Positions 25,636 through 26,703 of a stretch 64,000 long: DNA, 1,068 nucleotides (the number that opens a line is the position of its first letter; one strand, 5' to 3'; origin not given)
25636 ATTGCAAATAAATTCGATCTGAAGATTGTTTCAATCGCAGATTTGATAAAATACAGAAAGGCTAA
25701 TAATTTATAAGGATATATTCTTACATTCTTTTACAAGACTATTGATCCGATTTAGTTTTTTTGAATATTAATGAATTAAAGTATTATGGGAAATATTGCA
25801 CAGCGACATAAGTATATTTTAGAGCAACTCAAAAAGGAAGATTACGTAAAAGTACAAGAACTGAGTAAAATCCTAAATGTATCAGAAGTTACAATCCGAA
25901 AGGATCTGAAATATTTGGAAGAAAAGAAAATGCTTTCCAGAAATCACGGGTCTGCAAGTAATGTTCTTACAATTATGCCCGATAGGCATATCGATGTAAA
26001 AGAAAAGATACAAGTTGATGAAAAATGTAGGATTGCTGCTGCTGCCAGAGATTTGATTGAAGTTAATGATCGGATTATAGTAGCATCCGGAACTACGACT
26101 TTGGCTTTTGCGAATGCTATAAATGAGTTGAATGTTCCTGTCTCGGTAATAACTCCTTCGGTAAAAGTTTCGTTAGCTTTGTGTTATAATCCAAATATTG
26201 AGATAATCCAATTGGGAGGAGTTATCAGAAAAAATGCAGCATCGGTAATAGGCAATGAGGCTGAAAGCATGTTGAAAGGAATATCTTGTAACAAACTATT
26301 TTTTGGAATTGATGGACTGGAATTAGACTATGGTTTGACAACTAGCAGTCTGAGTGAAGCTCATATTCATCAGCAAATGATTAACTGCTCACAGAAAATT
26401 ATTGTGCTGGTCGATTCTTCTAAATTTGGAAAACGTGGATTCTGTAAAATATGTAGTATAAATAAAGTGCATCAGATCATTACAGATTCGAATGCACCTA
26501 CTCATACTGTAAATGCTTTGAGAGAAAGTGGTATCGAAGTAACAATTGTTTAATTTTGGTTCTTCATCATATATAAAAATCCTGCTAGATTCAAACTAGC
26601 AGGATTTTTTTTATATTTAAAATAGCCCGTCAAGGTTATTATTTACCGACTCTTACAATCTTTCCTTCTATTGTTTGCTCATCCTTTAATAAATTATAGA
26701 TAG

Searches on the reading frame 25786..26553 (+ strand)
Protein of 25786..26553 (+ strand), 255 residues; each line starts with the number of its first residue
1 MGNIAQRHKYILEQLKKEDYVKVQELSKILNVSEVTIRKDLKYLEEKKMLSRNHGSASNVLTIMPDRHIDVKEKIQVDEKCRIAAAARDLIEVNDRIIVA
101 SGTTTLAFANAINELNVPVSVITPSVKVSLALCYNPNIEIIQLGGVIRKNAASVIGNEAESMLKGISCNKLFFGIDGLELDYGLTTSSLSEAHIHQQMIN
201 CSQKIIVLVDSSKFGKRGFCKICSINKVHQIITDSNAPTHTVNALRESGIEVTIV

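Call 3: search_protein_families(library=pfam, proteins=[window:25786-26553:+], max_evalue=1)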
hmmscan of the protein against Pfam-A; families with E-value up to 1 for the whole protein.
window:25786-26553:+ (255 aa): 17 families
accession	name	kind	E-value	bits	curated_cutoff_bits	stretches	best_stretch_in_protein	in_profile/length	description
PF00455.28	DeoRC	-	1.9e-45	155.1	31.8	1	76-235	2-160/160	DeoR C terminal sensor domain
PF08220.18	HTH_DeoR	-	1.2e-16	60.6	21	1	7-57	1-51/57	DeoR-like helix-turn-helix domain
PF08279.18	HTH_11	-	6.6e-10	39.2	25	1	7-47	1-42/55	HTH domain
PF00392.27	GntR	-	1.3e-05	25.2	27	1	14-59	17-63/64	Bacterial regulatory proteins, gntR family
PF06971.19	Put_DNA-bind_N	-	0.00017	22.1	27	1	11-41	16-48/49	Putative DNA-binding protein N-terminus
PF08280.17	HTH_Mga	-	0.00017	22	23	1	6-44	5-43/59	M protein trans-acting positive regulator (MGA) HTH domain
PF01325.25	Fe_dep_repress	-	0.0082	16.8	26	1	11-47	13-49/60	Iron dependent repressor, N-terminal DNA binding domain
PF01022.26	HTH_5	-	0.03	14.6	22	1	10-46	6-41/47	Bacterial regulatory protein, arsR family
PF21715.3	CggR_N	-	0.048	13.8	30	1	7-51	4-48/71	CggR N-terminal DNA binding domain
PF02082.26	Rrf2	-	0.06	13.9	30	1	10-58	13-61/132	Iron-dependent Transcriptional regulator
PF24101.1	eWH_GTF3C1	-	0.06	13.5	30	1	5-35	7-37/110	GTF3C1, extended winged-helix domain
PF25213.1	HVO_A0261_N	-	0.063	13.6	35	1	7-55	12-59/86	HVO_A0261 N-terminal domain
PF21984.2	DnaD_N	-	0.066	13.9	27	1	15-57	30-72/101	DnaD N-terminal domain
PF13730.12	HTH_36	-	0.11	12.8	25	1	20-47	25-52/55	Helix-turn-helix domain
PF04492.19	Phage_rep_O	-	0.13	13.3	28.7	1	16-58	45-87/95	Bacteriophage replication protein O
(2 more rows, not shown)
